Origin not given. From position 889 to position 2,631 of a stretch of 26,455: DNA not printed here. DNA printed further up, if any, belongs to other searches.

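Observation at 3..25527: Near-complete TCA cluster with citrate synthase, no ATP citrate lyase, linked to an H2-oxidising module: candidate H2-driven reversed (roTCA-type) cycle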

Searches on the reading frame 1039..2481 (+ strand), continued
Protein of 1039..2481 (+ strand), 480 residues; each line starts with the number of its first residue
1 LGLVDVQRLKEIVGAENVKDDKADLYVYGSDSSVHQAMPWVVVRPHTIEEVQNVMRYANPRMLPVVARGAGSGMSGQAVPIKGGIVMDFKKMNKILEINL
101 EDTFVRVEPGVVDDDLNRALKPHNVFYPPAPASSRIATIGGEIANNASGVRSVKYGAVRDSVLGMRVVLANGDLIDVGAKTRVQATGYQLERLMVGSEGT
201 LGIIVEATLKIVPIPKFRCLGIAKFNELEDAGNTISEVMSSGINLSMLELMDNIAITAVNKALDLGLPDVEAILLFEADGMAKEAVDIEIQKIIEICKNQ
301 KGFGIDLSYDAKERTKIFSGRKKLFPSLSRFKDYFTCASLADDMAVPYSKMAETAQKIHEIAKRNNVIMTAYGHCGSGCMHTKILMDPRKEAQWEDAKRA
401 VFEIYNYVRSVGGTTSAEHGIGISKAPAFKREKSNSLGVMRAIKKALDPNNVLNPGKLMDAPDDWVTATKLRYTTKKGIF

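Call 13: find_related_loci(query=L001:4302-5969:+, collection=genome_contigs, flank=10000)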
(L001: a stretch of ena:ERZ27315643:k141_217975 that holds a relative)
Query L001:4302-5969:+ (555 aa) in genome_contigs; peptide patterns used: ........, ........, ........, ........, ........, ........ (x = any residue, [..] = any of these).
599 stretches matched a pattern (row limit reached: there are more); 584 encode a relative of the query (tblastn E <= 1e-3); the best 80 are kept; 80 distinct loci.
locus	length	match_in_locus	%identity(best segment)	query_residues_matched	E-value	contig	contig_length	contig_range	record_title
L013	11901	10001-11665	97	1-555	0e+0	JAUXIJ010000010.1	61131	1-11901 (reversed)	MAG: Candidatus Cloacimonadota bacterium isolate CSMAG_2978 CSMAG_2978_k119_26685_length_61131_cov_9.9973, whole genome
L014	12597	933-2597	93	1-555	0e+0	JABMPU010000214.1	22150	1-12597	MAG: Armatimonadota bacterium isolate bin.262 k141_7113709, whole genome shotgun sequence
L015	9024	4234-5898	93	1-555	0e+0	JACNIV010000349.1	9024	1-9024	MAG: Candidatus Cloacimonadota bacterium isolate NIOZ-UU2 NIOZ-UU_NODE_9666_length_9024_cov_6.96231, whole genome shotgu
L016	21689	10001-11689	89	1-554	0e+0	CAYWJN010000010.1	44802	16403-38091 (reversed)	MAG TPA_asm: uncultured Candidatus Cloacimonadota bacterium isolate binchicken_co65_20 genome assembly, contig: NODE_322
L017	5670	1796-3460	78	1-555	0e+0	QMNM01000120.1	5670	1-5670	MAG: Candidatus Cloacimonadota bacterium isolate B8_G9 B8_Guay9_scaffold_25871, whole genome shotgun sequence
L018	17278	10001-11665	77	1-555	0e+0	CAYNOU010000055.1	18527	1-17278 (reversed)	MAG TPA_asm: uncultured Candidatus Cloacimonadota bacterium isolate SRP214966_co5_334 genome assembly, contig: NODE_2427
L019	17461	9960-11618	80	1-554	0e+0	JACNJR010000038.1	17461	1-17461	MAG: Candidatus Cloacimonadota bacterium isolate NIOZ-UU4 NIOZ-UU_NODE_4009_length_17461_cov_8.76313, whole genome shotg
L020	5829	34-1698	74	1-555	0e+0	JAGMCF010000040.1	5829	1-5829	MAG: Candidatus Cloacimonadota bacterium isolate RS_16_45 ZL425.bin.45.fa_40, whole genome shotgun sequence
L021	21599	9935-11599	74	1-555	0e+0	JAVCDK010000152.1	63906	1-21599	MAG: Candidatus Celaenobacter antarcticus isolate MAG_3300025698_8 Ga0208771_1000075, whole genome shotgun sequence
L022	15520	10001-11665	74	1-555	0e+0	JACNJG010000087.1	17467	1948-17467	MAG: Candidatus Cloacimonadota bacterium isolate NIOZ-UU3 NIOZ-UU_NODE_4006_length_17467_cov_42.7431, whole genome shotg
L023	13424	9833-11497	74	1-555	0e+0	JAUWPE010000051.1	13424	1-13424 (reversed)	MAG: Candidatus Cloacimonadota bacterium isolate CSMAG_2468 CSMAG_2468_k141_1203363_length_13424_cov_16.9735, whole geno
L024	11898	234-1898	74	1-555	0e+0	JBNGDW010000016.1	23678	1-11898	MAG: Candidatus Cloacimonadia bacterium isolate E05-045 bin57.fa-16, whole genome shotgun sequence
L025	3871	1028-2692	73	1-555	0e+0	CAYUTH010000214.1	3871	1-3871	MAG TPA_asm: uncultured Candidatus Cloacimonadota bacterium isolate SRP178699_co1_21 genome assembly, contig: NODE_36448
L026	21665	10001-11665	74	1-555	0e+0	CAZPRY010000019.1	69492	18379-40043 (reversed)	MAG TPA_asm: uncultured bacterium isolate SRP178699_co1_642 genome assembly, contig: NODE_295_length_69492_cov_9.177715,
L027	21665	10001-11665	71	1-555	0e+0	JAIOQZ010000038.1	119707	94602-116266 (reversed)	MAG: Candidatus Cloacimonadota bacterium isolate SMBSF05 20071_Bin_2_contigs_1_c_000000000028, whole genome shotgun sequ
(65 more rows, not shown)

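Call 17: search_protein_families(library=ncbifam, proteins=[L013:486-2438:+, L013:2493-2915:+, L013:2962-3387:+, L013:3411-4691:+, L013:4710-6410:+, L013:8771-9205:+, L013:37-450:+], max_evalue=0.00001)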
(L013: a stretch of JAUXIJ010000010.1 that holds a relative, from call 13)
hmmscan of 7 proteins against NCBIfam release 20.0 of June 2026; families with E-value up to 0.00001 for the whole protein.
L013:486-2438:+ (650 aa): 37 families (the best 25 are shown)
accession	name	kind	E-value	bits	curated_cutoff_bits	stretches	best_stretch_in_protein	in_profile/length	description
NF040770.1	hetero_SS_HdrA2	exception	3e-241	802.8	1100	1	3-645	1-638/777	CoB-CoM heterodisulfide reductase HdrA2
NF041778.1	hetero_SS_HdrA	equivalog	4.6e-189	629.9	1400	1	2-642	6-645/771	ferredoxin:CoB-CoM heterodisulfide reductase subunit HdrA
NF041891.1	hdrA_Methbact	equivalog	2.1e-182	608.2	1300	1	3-645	2-633/762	ferredoxin:CoB-CoM heterodisulfide reductase subunit HdrA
NF038196.1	ferrodoxin_EFR1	subfamily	4.7e-11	43.2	75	1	581-637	183-236/242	EFR1 family ferrodoxin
TIGR01944.1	rnfB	subfamily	5.7e-11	42.3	68.7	1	566-638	97-168/190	RnfABCDGE type electron transport complex subunit B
NF010369.0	PRK13795.1-4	equivalog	2.3e-10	39.4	1086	1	577-629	571-623/633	hypothetical protein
NF005504.0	PRK07118.1-3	equivalog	1.2e-09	38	437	1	584-629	142-187/293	Fe-S cluster domain-containing protein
TIGR02700.1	flavo_MJ0208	hypoth_equivalog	1.4e-09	37.6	251.35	1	550-632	114-196/234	dihydromethanopterin reductase (acceptor)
TIGR03294.1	FrhG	equivalog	2.2e-09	37.4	245.5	1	575-633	167-223/228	coenzyme F420 hydrogenase subunit gamma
NF005506.0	PRK07118.1-5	equivalog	5.1e-09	35.9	388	0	577-604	165-192/279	Fe-S cluster domain-containing protein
NF005415.0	PRK06991.1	equivalog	5.2e-09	36.1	281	1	560-637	63-139/284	electron transport complex subunit RsxB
NF043069.1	T4HPD_activ_SAM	equivalog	1.4e-08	34.5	425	1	578-644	47-113/299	trans-4-hydroxy-L-proline dehydratase activase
NF003475.0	PRK05113.1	equivalog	3e-08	33.8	203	1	568-636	99-166/190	electron transport complex subunit RsxB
NF009945.0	PRK13409.1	equivalog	3e-08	32.8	469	0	576-599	43-66/592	ribosome biogenesis/translation initiation ATPase RLI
NF009410.0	PRK12771.1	subfamily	4.2e-08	32.2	516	0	134-179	132-177/566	NAD(P)-binding protein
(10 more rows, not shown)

L013:2493-2915:+ (140 aa): 3 families
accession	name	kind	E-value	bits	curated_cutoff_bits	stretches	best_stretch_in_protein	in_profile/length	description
NF040770.1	hetero_SS_HdrA2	exception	5.6e-48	163.6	1100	1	2-131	644-773/777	CoB-CoM heterodisulfide reductase HdrA2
NF045873.1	F420_non_VhuD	exception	3.6e-34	117.7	215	1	6-135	2-131/132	F420-non-reducing hydrogenase iron-sulfur subunit VhuD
NF041891.1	hdrA_Methbact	equivalog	4.2e-11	41.8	1300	1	4-128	642-760/762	ferredoxin:CoB-CoM heterodisulfide reductase subunit HdrA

L013:2962-3387:+ (141 aa): 3 families
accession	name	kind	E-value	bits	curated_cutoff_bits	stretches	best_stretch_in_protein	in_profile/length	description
NF040770.1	hetero_SS_HdrA2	exception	5.7e-50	170.2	1100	1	4-133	645-774/777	CoB-CoM heterodisulfide reductase HdrA2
NF045873.1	F420_non_VhuD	exception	4.1e-33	114.3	215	1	7-136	2-131/132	F420-non-reducing hydrogenase iron-sulfur subunit VhuD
NF041891.1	hdrA_Methbact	equivalog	6e-13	47.9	1300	1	6-130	643-761/762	ferredoxin:CoB-CoM heterodisulfide reductase subunit HdrA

L013:3411-4691:+ (426 aa): 13 families
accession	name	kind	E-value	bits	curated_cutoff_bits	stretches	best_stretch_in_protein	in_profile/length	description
NF040770.1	hetero_SS_HdrA2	exception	5.6e-123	411.7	1100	1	3-425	139-560/777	CoB-CoM heterodisulfide reductase HdrA2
NF041778.1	hetero_SS_HdrA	equivalog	2.3e-104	349.8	1400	1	3-425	142-570/771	ferredoxin:CoB-CoM heterodisulfide reductase subunit HdrA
NF041891.1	hdrA_Methbact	equivalog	3.4e-92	309.9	1300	1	5-424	135-555/762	ferredoxin:CoB-CoM heterodisulfide reductase subunit HdrA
NF009410.0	PRK12771.1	subfamily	2.7e-08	32.9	516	0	5-41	140-176/566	NAD(P)-binding protein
NF003585.0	PRK05249.1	equivalog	4.3e-07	28.9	465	0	3-48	6-51/464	Si-specific NAD(P)(+) transhydrogenase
TIGR01350.1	lipoamide_DH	equivalog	1e-06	27.8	408.8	0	4-40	2-37/461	dihydrolipoyl dehydrogenase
NF004943.0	PRK06292.2-1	equivalog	1.1e-06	27.7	432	0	2-65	2-65/456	dihydrolipoyl dehydrogenase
TIGR01813.1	flavo_cyto_c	subfamily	1.3e-06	27.4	285.45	1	5-44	1-41/444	flavocytochrome c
NF045637.1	carotdesatCrtDProt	equivalog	3.4e-06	25.9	580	1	6-43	1-38/485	1-hydroxycarotenoid 3,4-desaturase CrtD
TIGR01372.1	soxA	subfamily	4.8e-06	24.6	1164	1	4-80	169-244/996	sarcosine oxidase subunit alpha family protein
NF009409.0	PRK12770.1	subfamily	6e-06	25.5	343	0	320-426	250-351/360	putative glutamate synthase subunit beta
NF004789.0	PRK06134.1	subfamily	6.1e-06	25.1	747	1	3-41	12-50/581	FAD-dependent oxidoreductase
NF003437.0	PRK04965.1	equivalog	9.7e-06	24.8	392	0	4-99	142-225/378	NADH:flavorubredoxin reductase NorW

L013:4710-6410:+ (566 aa): 32 families (the best 25 are shown)
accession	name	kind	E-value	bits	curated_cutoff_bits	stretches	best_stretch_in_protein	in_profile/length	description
NF040770.1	hetero_SS_HdrA2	exception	1.2e-143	480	1100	2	240-563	308-639/777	CoB-CoM heterodisulfide reductase HdrA2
NF041778.1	hetero_SS_HdrA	equivalog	2.7e-114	382.7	1400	2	241-561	319-647/771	ferredoxin:CoB-CoM heterodisulfide reductase subunit HdrA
NF041891.1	hdrA_Methbact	equivalog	2.6e-113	379.7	1300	2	239-561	304-632/762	ferredoxin:CoB-CoM heterodisulfide reductase subunit HdrA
TIGR01944.1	rnfB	subfamily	2.9e-08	33.5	68.7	1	491-552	105-165/190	RnfABCDGE type electron transport complex subunit B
NF040864.1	HgcB_ferredoxin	equivalog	6.9e-08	32.2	99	1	491-549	6-63/93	mercury methylation ferredoxin HgcB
NF041836.1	rnfB_Methano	equivalog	8.1e-08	32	445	1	501-545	143-186/265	Rnf electron transport complex subunit RnfB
NF005505.0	PRK07118.1-4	equivalog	8.2e-08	32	378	1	501-545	143-186/265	Fe-S cluster domain-containing protein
NF009410.0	PRK12771.1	subfamily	1.8e-07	30.1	516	0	144-222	137-211/566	NAD(P)-binding protein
NF005504.0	PRK07118.1-3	equivalog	2.4e-07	30.4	437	1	499-553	219-271/293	Fe-S cluster domain-containing protein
TIGR01317.1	GOGAT_sm_gam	subfamily_domain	3.4e-07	29.5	447.7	0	361-458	363-454/485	glutamate synthase small subunit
TIGR01372.1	soxA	subfamily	3.4e-07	28.5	1164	1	118-238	141-257/996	sarcosine oxidase subunit alpha family protein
NF043039.1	HgcAB_like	equivalog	7.7e-07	29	285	1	496-546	297-348/350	HgcAB-like fusion protein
TIGR02951.1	DMSO_dmsB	equivalog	1e-06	28.8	214.1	1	490-550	54-115/161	DMSO/selenate family reductase complex B subunit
NF007203.0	PRK09624.1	equivalog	1.1e-06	28.8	171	1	491-546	43-97/105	pyuvate ferredoxin oxidoreductase subunit delta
TIGR02700.1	flavo_MJ0208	hypoth_equivalog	1.1e-06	28.1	251.35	1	470-549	116-196/234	dihydromethanopterin reductase (acceptor)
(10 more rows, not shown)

L013:8771-9205:+ (144 aa): 3 families
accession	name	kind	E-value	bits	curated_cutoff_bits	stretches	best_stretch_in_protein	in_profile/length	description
TIGR02436.1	TIGR02436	subfamily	7.5e-27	93.7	24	1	24-129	2-108/109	four helix bundle protein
NF008912.0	PRK12275.1-6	subfamily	1e-21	77.1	124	1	17-129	2-111/117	hypothetical protein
NF008911.0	PRK12275.1-2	subfamily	4.3e-18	65.9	137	1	16-129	2-115/118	hypothetical protein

L013:37-450:+ (137 aa): 3 families
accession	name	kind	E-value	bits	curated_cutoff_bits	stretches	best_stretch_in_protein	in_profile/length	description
TIGR03288.1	CoB_CoM_SS_B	equivalog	9.7e-20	71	345.15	1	5-132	159-288/290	CoB--CoM heterodisulfide reductase subunit B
NF042965.1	MFR_anch_SdhE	equivalog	8.7e-17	61.6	500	1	5-112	156-263/282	8-methylmenaquinol:fumarate reductase membrane anchor subunit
NF041780.1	hetero_SS_HdrB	equivalog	8.8e-10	38.4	450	1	8-131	175-302/304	ferredoxin:CoB-CoM heterodisulfide reductase subunit HdrB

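Call 22: find_related_loci(query=L013:486-2438:+, collection=metagenome_contigs, flank=10000)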
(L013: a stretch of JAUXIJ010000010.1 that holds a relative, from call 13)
Query L013:486-2438:+ (650 aa) in metagenome_contigs; peptide patterns used: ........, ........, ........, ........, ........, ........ (x = any residue, [..] = any of these).
386 stretches matched a pattern; 342 encode a relative of the query (tblastn E <= 1e-3); the best 80 are kept; 80 distinct loci.
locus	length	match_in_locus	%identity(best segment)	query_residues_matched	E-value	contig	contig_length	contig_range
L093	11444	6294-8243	95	1-650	0e+0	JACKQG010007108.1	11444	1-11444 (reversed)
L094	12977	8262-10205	90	1-648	0e+0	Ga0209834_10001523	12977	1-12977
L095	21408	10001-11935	78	1-645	0e+0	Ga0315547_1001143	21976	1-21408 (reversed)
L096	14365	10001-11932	78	1-646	0e+0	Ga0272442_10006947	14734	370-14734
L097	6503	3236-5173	77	1-646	0e+0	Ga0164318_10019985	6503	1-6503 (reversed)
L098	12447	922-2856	66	2-646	0e+0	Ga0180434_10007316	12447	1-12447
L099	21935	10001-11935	66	2-646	0e+0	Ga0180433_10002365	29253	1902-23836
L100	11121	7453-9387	66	2-646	0e+0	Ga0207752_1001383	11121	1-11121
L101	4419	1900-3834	67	2-646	0e+0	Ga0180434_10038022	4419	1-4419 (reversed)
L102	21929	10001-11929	66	2-644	0e+0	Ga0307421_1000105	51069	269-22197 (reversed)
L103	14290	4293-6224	67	1-644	0e+0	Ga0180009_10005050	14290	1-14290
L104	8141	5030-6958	65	2-644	0e+0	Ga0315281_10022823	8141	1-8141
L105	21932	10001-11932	64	2-645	0e+0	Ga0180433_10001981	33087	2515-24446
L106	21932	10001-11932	63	2-645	0e+0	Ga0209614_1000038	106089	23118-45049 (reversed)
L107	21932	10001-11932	64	2-645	0e+0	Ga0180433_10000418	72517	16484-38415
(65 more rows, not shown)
